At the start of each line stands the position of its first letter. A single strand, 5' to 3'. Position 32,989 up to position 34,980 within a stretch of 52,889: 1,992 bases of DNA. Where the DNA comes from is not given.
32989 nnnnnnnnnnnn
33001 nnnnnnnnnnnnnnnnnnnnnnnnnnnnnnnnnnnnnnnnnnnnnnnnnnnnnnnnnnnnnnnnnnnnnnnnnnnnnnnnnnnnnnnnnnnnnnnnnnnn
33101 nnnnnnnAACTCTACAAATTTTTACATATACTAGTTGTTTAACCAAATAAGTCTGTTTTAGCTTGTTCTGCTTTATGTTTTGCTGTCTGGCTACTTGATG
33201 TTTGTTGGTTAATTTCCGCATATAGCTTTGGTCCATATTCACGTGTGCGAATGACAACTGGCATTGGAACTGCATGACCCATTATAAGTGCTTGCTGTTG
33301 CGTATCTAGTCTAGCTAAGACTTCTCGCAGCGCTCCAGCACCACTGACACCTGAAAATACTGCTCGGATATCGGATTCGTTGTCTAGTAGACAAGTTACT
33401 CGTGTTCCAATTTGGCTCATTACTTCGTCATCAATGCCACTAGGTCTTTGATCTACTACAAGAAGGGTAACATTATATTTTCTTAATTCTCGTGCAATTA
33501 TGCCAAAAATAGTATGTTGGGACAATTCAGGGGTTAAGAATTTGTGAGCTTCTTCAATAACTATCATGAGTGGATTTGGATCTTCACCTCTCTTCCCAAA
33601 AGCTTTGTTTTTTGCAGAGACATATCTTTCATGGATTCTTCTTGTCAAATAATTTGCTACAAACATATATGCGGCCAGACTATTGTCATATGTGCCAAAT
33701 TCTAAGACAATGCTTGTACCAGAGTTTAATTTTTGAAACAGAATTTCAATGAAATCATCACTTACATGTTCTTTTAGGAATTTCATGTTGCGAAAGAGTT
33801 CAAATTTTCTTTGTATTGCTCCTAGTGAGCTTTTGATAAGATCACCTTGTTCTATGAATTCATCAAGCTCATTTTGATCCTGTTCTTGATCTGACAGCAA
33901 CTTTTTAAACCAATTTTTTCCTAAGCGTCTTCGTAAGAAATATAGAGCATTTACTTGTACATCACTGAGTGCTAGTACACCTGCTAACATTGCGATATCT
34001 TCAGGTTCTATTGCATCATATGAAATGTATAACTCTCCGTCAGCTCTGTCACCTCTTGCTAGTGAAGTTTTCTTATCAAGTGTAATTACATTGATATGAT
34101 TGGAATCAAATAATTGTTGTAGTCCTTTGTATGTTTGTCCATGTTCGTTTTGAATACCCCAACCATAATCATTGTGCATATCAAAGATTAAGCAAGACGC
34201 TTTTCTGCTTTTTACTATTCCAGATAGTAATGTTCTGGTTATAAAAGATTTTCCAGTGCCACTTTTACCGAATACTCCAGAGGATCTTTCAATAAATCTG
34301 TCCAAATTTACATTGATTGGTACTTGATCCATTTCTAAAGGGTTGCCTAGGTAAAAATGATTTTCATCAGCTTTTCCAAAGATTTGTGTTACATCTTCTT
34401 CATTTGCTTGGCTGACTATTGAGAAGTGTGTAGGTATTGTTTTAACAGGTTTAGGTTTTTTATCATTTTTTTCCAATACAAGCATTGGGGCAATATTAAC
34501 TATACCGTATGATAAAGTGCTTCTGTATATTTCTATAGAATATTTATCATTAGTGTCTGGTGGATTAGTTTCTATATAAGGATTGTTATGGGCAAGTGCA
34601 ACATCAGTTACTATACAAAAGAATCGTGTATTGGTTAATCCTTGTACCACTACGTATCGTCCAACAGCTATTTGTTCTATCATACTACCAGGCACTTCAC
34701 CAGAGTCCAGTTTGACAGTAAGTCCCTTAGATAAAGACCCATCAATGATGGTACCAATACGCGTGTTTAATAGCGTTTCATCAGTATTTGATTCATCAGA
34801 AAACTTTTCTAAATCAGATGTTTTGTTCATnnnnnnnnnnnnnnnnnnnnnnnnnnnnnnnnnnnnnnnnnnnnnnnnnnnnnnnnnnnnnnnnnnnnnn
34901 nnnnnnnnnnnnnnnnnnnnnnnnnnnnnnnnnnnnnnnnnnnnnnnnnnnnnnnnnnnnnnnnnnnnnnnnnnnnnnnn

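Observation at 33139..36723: Overlapping three-gene cassette: NurA-like nuclease, unknown 211-aa protein, HerA-like ATPase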

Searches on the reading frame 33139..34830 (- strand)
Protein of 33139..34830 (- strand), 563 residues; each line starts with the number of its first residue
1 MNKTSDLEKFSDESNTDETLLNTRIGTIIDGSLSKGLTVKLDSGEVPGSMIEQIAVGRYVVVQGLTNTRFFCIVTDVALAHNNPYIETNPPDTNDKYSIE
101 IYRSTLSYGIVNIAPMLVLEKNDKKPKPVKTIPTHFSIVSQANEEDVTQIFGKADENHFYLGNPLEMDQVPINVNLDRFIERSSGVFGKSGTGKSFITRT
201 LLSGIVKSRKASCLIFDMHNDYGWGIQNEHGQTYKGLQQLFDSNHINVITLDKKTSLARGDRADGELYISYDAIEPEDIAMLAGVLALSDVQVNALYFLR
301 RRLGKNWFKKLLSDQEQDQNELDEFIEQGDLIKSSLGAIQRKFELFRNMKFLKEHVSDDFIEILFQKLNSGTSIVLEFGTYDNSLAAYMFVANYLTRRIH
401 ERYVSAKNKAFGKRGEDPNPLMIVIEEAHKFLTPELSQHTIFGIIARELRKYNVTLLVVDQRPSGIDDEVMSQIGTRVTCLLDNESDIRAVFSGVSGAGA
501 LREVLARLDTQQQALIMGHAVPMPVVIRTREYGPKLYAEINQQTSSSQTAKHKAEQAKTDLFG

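Call 3: search_protein_families(library=pfam, proteins=[window:33139-34830:-], max_evalue=1)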
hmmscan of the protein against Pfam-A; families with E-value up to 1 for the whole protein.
window:33139-34830:- (563 aa): 7 families
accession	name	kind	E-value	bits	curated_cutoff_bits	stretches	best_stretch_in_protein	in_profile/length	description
PF01935.23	DUF87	-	1.2e-31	111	23.2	1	160-399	2-220/220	Helicase HerA, central domain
PF19044.6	P-loop_TraG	-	0.00017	20.8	25.8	1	161-222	9-69/413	TraG P-loop domain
PF13401.12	AAA_22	-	0.0015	19.3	27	1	186-221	10-44/130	AAA domain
PF13191.12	AAA_16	-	0.013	16.4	32.6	1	186-243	29-75/167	AAA ATPase domain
PF01656.29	CbiA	-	0.062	13.7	25.4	1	188-379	6-54/125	CobQ/CobB/MinD/ParA nucleotide binding domain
PF15754.10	SPESP1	-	0.087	12.5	27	1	77-158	112-193/322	Sperm equatorial segment protein 1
PF10412.15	TrwB_AAD_bind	-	0.16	11.3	20.5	1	181-222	15-55/387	Type IV secretion-system coupling protein DNA-binding domain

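Call 4: search_protein_families(library=padloc, proteins=[window:33139-34830:-], max_evalue=1)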
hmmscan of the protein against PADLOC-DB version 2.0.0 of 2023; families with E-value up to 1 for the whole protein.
window:33139-34830:- (563 aa): 17 families
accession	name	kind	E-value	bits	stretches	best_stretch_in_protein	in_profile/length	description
PDLC04105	HerA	-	3.2e-38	129.6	2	415-534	414-540/576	-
PDLC02185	HerA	-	2.2e-27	94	2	413-535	438-567/585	-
PDLC04102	HerA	-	6.6e-26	88.8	2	418-535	503-625/654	-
PDLC04100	HerA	-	2.2e-24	84.1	2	413-535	432-561/580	-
PDLC02188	HerA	-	2.2e-21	74.3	2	415-529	423-542/578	-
PDLC04103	HerA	-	2.8e-20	70.2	2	417-531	438-558/579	-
PDLC04098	HerA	-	7.9e-16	55.7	2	415-531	522-648/686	-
PDLC04106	HerA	-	1.7e-15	54.6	2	418-539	509-638/667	-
PDLC04140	mad8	-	6.1e-14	50.2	1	181-491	27-262/314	mads_8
PDLC04104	HerA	-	3.1e-12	43.9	1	415-541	215-346/379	-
PDLC04097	HerA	-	8.4e-12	42.5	2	420-531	474-594/618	-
PDLC04099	HerA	-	5.1e-08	30.5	1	49-222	31-210/214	-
PDLC04107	HerA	-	9.5e-08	29.4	1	129-231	112-219/306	-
PDLC04101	HerA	-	2.8e-07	27.6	1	49-222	33-209/400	-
PDLC01055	HerA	-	2.6e-05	21.2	2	107-222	83-199/532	Type III coevolved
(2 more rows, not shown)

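Call 5: search_protein_families(library=ncbifam, proteins=[window:33139-34830:-], max_evalue=1)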
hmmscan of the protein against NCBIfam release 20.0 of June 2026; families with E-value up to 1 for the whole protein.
window:33139-34830:- (563 aa): 11 families
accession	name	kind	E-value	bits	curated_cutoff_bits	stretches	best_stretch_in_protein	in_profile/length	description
NF042943.1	HerA_antiphage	equivalog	2.1e-27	95.9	800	2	413-535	426-555/566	anti-phage-associated helicase HerA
NF040937.1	HerA_Thermprot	equivalog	1.7e-26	92.7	800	2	355-537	291-469/487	DNA double-strand break repair helicase HerA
NF042944.1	HerA_antiphage_2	equivalog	8.5e-24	84.2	850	2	413-531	421-544/576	anti-phage-associated helicase HerA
NF040819.1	helicase_HerA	equivalog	3.4e-20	72.1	970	2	418-532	401-517/561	DNA double-strand break repair helicase HerA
NF053655.1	CedD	equivalog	1.6e-17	63.4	600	2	279-530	293-526/527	DNA-translocating ATPase CedD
NF033849.1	ser_rich_anae_1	subfamily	6.8e-07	27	650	1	403-495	1001-1103/1163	serine-rich protein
NF045975.1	VirB4_plasma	equivalog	1.2e-06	26.6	590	2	155-223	487-556/894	Mbov_0397 family ICE element conjugal transfer ATPase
TIGR00929.1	VirB4_CagE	subfamily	9.1e-05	20.9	643.1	1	386-465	614-679/792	VirB4 family type IV secretion/conjugal transfer ATPase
NF045971.1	conju_CD1110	equivalog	0.0062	14.8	325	1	172-254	406-486/752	VirB4-like conjugal transfer ATPase, CD1110 family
TIGR03925.1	T7SS_EccC_b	equivalog_domain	0.026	12.8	346.55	1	121-239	311-422/564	type VII secretion protein EccCb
NF011659.0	PRK15079.1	equivalog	0.042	12.6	540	1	146-213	16-81/334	murein tripeptide/oligopeptide ABC transporter ATP binding protein OppF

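Call 27: search_solved_structures(query=window:33139-34830:-, max_evalue=0.001, show_alignments=1)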
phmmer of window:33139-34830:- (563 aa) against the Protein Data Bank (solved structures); distinct sequences matched with E-value up to 0.001: 9.
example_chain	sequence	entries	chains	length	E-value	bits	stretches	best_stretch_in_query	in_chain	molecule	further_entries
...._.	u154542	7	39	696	1.1e-25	93.5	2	397-525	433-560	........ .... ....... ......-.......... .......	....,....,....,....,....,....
4d2i_A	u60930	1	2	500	2.6e-18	69.1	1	334-537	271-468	HERA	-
9c1m_M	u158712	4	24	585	3.8e-16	62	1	346-534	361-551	ATP-binding protein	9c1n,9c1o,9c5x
8xau_A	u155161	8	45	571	4.7e-16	61.7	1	394-529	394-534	ATP-binding protein | HerA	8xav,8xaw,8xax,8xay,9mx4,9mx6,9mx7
9x1l_A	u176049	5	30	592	6.9e-16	61.1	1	419-529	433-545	DNA helicase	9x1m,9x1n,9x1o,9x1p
8ziq_M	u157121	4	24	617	1.7e-14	56.5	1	390-526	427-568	HerA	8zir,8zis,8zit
8yho_A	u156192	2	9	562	7.9e-10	41.1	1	407-530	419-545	DUF87 domain-containing protein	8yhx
8j4u_M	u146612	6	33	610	4.1e-09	38.8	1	413-535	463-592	Nucleoside triphosphate hydrolase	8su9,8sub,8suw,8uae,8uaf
8wet_A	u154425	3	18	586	1.3e-07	33.8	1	391-491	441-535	TdpA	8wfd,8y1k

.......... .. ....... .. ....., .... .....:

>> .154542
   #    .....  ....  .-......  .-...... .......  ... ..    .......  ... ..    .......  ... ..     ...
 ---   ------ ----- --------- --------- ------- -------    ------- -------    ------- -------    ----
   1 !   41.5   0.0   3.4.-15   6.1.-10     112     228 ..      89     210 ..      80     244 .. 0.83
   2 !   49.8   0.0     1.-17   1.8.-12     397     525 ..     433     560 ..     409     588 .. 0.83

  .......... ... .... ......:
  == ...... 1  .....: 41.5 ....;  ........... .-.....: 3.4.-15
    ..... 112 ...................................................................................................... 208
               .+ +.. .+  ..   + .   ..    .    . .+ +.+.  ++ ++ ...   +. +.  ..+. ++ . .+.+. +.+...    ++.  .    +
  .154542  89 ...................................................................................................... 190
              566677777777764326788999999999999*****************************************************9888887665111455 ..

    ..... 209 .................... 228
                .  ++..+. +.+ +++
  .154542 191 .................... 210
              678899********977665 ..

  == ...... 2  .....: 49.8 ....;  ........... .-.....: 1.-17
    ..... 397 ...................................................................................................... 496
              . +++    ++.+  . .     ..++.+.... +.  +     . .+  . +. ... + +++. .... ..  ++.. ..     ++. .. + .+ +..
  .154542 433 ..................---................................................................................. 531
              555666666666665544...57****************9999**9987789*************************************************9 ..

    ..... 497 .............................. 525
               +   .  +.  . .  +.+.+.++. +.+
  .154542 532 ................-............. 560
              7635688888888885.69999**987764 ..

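Call 43: find_homologous_proteins(query=window:33139-34830:-, max_evalue=1e-20)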
Query window:33139-34830:- (563 aa): 8000 proteins with E <= 1e-20 among 8000 candidates; the best 120 are listed.
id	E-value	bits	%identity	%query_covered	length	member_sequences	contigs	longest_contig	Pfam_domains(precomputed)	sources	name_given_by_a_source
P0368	0.0e+0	1250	99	100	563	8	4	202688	PF01935.24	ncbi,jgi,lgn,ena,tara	tara:strand:+ start:550 stop:2241 length:1692 start_codon:yes stop_codon:yes gene_type:complete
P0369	9.8e-292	986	78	100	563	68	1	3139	PF01935.24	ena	-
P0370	3.6e-290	981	77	100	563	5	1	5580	PF01935.24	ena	-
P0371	1.2e-289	979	77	100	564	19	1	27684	PF01935.24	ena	-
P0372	5.9e-269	911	71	100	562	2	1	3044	PF01935.24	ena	-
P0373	1.5e-268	910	71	100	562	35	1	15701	PF01935.24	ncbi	-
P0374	1.4e-264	897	70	100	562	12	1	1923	PF01935.24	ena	-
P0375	5.4e-264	895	70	100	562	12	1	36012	PF01935.24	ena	-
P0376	1.7e-261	887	70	100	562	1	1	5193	PF01935.24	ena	-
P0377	7.6e-260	881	70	100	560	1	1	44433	PF01935.24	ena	-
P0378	3.9e-253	859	68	100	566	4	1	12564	PF01935.24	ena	-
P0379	3.3e-237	806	65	95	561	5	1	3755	PF01935.24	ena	-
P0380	1.2e-236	804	63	99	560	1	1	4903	PF01935.24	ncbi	ncbi:MAG: ATP-binding protein [Anaerolineales bacterium]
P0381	4.8e-232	789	62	99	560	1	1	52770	PF01935.24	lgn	-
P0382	1.6e-231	788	62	99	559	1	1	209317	PF01935.24,PF09378.17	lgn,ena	-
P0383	6.9e-223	759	62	96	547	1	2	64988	PF01935.24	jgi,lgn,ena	jgi:hypothetical protein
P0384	3.9e-222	757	60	100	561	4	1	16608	PF01935.24,PF09378.17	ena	-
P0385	7.9e-222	756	60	100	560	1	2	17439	PF01935.24,PF09378.17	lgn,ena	-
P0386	1.5e-221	755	60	100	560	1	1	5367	PF01935.24,PF09378.17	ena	-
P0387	2.3e-221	754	60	100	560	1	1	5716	PF01935.24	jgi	jgi:DNA helicase HerA-like ATPase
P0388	4.0e-221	753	61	99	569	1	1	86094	PF01935.24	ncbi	-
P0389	4.2e-221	753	60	100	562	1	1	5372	PF01935.24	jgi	jgi:uncharacterized protein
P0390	5.1e-221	753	60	100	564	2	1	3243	PF01935.24,PF09378.17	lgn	-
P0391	7.2e-221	752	60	100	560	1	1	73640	PF01935.24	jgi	jgi:DNA helicase HerA-like ATPase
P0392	7.2e-221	752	62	98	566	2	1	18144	PF01935.24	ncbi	-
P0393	1.6e-220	751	60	99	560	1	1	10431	PF01935.24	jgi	jgi:DNA helicase HerA-like ATPase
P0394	2.2e-220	751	62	96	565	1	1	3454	PF01935.24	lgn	-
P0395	4.3e-220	750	60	100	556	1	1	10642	PF01935.24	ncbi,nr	ncbi:MAG: ATP-binding protein [Chloroflexi bacterium]|nr:ATP-binding protein [Chloroflexota bacteriu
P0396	7.5e-220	749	60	100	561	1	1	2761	PF01935.24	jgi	jgi:DNA helicase HerA-like ATPase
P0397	1.6e-219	748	60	96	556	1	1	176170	PF01935.24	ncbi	-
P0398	2.3e-219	748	61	99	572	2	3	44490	PF01935.24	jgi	jgi:DNA helicase HerA-like ATPase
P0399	4.3e-219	747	63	93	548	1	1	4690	PF01935.24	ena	-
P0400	6.2e-219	746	63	93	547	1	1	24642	PF01935.24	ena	-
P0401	1.1e-218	745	60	100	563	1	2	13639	PF01935.24,PF09378.17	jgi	jgi:uncharacterized protein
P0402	1.2e-218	745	61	97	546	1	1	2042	PF01935.24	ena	-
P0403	1.9e-218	744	60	96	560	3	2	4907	PF01935.24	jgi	jgi:hypothetical protein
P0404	2.7e-218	744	60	100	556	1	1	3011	PF01935.24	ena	-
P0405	2.8e-218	744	62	94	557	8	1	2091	PF01935.24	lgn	-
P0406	2.8e-218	744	59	100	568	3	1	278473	PF01935.24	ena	-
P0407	3.7e-218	743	63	93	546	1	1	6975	PF01935.24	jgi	-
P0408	5.6e-218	743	61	97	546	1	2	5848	PF01935.24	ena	-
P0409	6.3e-218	743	59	100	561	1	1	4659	PF01935.24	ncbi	-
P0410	7.8e-218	742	61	97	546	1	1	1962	PF01935.24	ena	-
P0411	8.0e-218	742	61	97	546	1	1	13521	PF01935.24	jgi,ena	-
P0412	8.9e-218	742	60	100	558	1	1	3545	PF01935.24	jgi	jgi:DNA helicase HerA-like ATPase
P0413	9.8e-218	742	63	93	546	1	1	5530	PF01935.24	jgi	-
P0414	1.3e-217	742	62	93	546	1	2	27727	PF01935.24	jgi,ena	-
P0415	1.6e-217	741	59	100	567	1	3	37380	PF01935.24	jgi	jgi:uncharacterized protein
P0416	1.7e-217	741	60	100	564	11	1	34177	PF01935.24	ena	-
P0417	3.4e-217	740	60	99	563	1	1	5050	PF01935.24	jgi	jgi:DNA helicase HerA-like ATPase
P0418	3.9e-217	740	62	92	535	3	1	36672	PF01935.24,PF09378.17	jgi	jgi:DNA helicase HerA-like ATPase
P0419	4.5e-217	740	60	95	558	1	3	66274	PF01935.24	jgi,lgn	jgi:hypothetical protein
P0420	6.7e-217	739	59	100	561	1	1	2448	PF01935.24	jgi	jgi:DNA helicase HerA-like ATPase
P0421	7.9e-217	739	60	99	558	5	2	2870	PF01935.24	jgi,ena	-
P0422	1.0e-216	739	61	96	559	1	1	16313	PF01935.24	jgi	jgi:DNA helicase HerA-like ATPase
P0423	1.7e-216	738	59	100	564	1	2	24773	PF01935.24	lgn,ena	-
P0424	3.2e-216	737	60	96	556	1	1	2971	PF01935.24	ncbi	-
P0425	3.3e-216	737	62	93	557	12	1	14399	PF01935.24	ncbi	-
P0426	3.8e-216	737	60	96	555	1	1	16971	PF01935.24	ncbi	-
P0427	4.9e-216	737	62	96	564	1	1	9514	PF01935.24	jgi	jgi:hypothetical protein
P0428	6.9e-216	736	59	98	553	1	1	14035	PF01935.24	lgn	-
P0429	1.1e-215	735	59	100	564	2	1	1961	PF01935.24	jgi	jgi:DNA helicase HerA-like ATPase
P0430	1.3e-215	735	61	94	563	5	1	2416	PF01935.24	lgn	-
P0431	1.7e-215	735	60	100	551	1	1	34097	PF01935.24,PF09378.17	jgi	jgi:DNA helicase HerA-like ATPase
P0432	2.1e-215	734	60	100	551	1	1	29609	PF01935.24,PF09378.17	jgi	jgi:DNA helicase HerA-like ATPase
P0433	2.4e-215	734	60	100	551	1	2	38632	PF01935.24,PF09378.17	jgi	jgi:DNA helicase HerA-like ATPase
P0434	2.6e-215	734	60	96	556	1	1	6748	PF01935.24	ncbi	-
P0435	3.0e-215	734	61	96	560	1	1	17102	PF01935.24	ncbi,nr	ncbi:MAG: ATP-binding protein [Anaerolineales bacterium]|nr:ATP-binding protein [Anaerolineales bact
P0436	4.2e-215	733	59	100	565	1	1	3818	PF01935.24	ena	-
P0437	5.1e-215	733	60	96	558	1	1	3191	PF01935.24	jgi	jgi:DNA helicase HerA-like ATPase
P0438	5.5e-215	733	62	93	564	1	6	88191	PF01935.24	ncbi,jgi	jgi:hypothetical protein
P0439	5.9e-215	733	63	92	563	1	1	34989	PF01935.24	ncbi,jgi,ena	-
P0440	6.6e-215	733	62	92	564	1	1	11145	PF01935.24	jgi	jgi:hypothetical protein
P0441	7.9e-215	733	60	98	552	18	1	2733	PF01935.24,PF09378.17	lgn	-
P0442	1.4e-214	732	59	98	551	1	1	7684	PF01935.24,PF09378.17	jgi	jgi:DNA helicase HerA-like ATPase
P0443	1.7e-214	731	62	92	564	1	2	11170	PF01935.24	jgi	jgi:DNA helicase HerA-like ATPase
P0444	1.7e-214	731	62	92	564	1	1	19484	PF01935.24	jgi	jgi:DNA helicase HerA-like ATPase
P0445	2.0e-214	731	75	77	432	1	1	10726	PF01935.24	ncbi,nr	ncbi:MAG TPA: ATPase, partial [Chloroflexi bacterium]|nr:ATPase [Chloroflexota bacterium]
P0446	2.5e-214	731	61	95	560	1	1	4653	PF01935.24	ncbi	-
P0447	3.3e-214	730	59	100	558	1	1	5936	PF01935.24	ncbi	-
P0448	3.8e-214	730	60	96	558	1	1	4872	PF01935.24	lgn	-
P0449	4.5e-214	730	60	99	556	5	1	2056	PF01935.24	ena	-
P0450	6.4e-214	730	60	96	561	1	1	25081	PF01935.24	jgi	-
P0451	6.5e-214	730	60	96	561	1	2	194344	PF01935.24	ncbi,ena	-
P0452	1.2e-213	729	61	96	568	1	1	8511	PF01935.24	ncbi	ncbi:MAG: ATP-binding protein [Anaerolineales bacterium]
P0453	5.5e-213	726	59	98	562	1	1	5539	PF01935.24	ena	-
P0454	5.9e-213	726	59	98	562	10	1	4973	PF01935.24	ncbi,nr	ncbi:MAG: ATP-binding protein [Anaerolineales bacterium]|nr:ATP-binding protein [Anaerolineales bact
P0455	6.3e-213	726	59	98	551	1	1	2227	PF01935.24,PF09378.17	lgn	-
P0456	7.1e-213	726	60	98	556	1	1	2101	PF01935.24,PF09378.17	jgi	jgi:hypothetical protein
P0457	7.1e-213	726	59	99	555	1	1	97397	PF01935.24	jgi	jgi:hypothetical protein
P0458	8.0e-213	726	60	96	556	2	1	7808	PF01935.24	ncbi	-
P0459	8.1e-213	726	60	96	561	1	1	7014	PF01935.24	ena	-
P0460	1.0e-212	726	62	92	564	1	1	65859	PF01935.24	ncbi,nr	ncbi:MAG: ATP-binding protein [Anaerolineales bacterium]|nr:ATP-binding protein [Anaerolineales bact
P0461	1.3e-212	725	61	95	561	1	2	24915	PF01935.24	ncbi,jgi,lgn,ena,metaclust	metaclust:\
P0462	1.6e-212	725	59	98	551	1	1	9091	PF01935.24,PF09378.17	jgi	-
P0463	2.0e-212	725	60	96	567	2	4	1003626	PF01935.24,PF09378.17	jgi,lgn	jgi:DNA helicase HerA-like ATPase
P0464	2.6e-212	724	59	100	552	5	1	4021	PF01935.24,PF09378.17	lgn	-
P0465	3.6e-212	724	59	98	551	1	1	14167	PF01935.24,PF09378.17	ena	-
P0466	3.8e-212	724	59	99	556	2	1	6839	PF01935.24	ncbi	-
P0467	3.9e-212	724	60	96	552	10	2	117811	PF01935.24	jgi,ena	-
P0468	3.9e-212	724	62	92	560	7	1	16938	PF01935.24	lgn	-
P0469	7.0e-212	723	58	98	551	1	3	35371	PF01935.24,PF09378.17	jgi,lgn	jgi:hypothetical protein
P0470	7.3e-212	723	60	96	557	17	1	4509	PF01935.24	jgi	-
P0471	8.7e-212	722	59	98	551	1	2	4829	PF01935.24,PF09378.17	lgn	-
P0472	8.7e-212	722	59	96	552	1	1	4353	PF01935.24,PF09378.17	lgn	-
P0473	1.1e-211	722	58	100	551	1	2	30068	PF01935.24,PF09378.17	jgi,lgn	jgi:hypothetical protein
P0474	1.3e-211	722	58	100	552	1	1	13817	PF01935.24,PF09378.17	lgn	-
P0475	1.5e-211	722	59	98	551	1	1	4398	PF01935.24,PF09378.17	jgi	-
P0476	1.5e-211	722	59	98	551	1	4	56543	PF01935.24,PF09378.17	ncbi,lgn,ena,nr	ncbi:MAG: ATP-binding protein [Anaerolineales bacterium]|nr:ATP-binding protein [Anaerolineales bact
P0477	1.6e-211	722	58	100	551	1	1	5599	PF01935.24,PF09378.17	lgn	-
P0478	1.6e-211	722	59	98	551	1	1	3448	PF01935.24,PF09378.17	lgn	-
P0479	1.9e-211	721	57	100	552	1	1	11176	PF01935.24,PF09378.17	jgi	jgi:DNA helicase HerA-like ATPase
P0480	2.0e-211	721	60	96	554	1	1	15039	PF01935.24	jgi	-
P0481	2.1e-211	721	59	98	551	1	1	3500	PF01935.24,PF09378.17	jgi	-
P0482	2.2e-211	721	60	96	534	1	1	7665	PF01935.24,PF09378.17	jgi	jgi:hypothetical protein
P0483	2.2e-211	721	59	98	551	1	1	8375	PF01935.24,PF09378.17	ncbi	-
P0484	2.9e-211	721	58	96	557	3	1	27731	PF01935.24,PF09378.17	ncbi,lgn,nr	ncbi:MAG: DUF87 domain-containing protein [Anaerolineales bacterium]|nr:DUF87 domain-containing prot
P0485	3.1e-211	721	59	100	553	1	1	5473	PF01935.24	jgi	jgi:DNA helicase HerA-like ATPase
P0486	3.5e-211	720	58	98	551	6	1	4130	PF01935.24,PF09378.17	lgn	-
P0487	3.7e-211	720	59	96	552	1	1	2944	PF01935.24,PF09378.17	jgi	jgi:hypothetical protein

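Call 75: find_related_loci(query=A5, collection=metagenome_contigs, flank=5000)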
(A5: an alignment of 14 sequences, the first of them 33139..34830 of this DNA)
Query A5 (563 aa) in metagenome_contigs; peptide patterns used: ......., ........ (x = any residue, [..] = any of these).
600 stretches matched a pattern (row limit reached: there are more); 492 encode a relative of the query (tblastn E <= 1e-3); the best 80 are kept; 80 distinct loci.
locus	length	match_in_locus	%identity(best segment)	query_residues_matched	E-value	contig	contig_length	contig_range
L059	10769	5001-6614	62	23-563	0e+0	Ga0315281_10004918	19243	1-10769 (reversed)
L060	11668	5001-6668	77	6-563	0e+0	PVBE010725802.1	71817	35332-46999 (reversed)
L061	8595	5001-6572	62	37-563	0e+0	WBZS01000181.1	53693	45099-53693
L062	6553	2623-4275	60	5-563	0e+0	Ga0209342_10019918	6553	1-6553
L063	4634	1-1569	60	34-563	0e+0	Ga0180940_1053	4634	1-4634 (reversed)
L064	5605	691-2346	57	1-563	0e+0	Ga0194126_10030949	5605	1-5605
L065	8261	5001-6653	58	1-563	0e+0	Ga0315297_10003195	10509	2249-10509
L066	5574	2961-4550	59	25-563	0e+0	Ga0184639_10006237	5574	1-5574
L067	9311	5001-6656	58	1-563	0e+0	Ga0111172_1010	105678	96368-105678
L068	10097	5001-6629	57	8-549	0e+0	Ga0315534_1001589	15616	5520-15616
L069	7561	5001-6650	56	1-563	0e+0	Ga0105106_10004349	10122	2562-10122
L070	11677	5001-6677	58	4-563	0e+0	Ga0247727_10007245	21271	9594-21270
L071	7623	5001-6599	58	25-563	0e+0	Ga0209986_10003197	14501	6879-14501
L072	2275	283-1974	57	2-563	0e+0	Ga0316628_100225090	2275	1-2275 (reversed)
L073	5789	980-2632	57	1-563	0e+0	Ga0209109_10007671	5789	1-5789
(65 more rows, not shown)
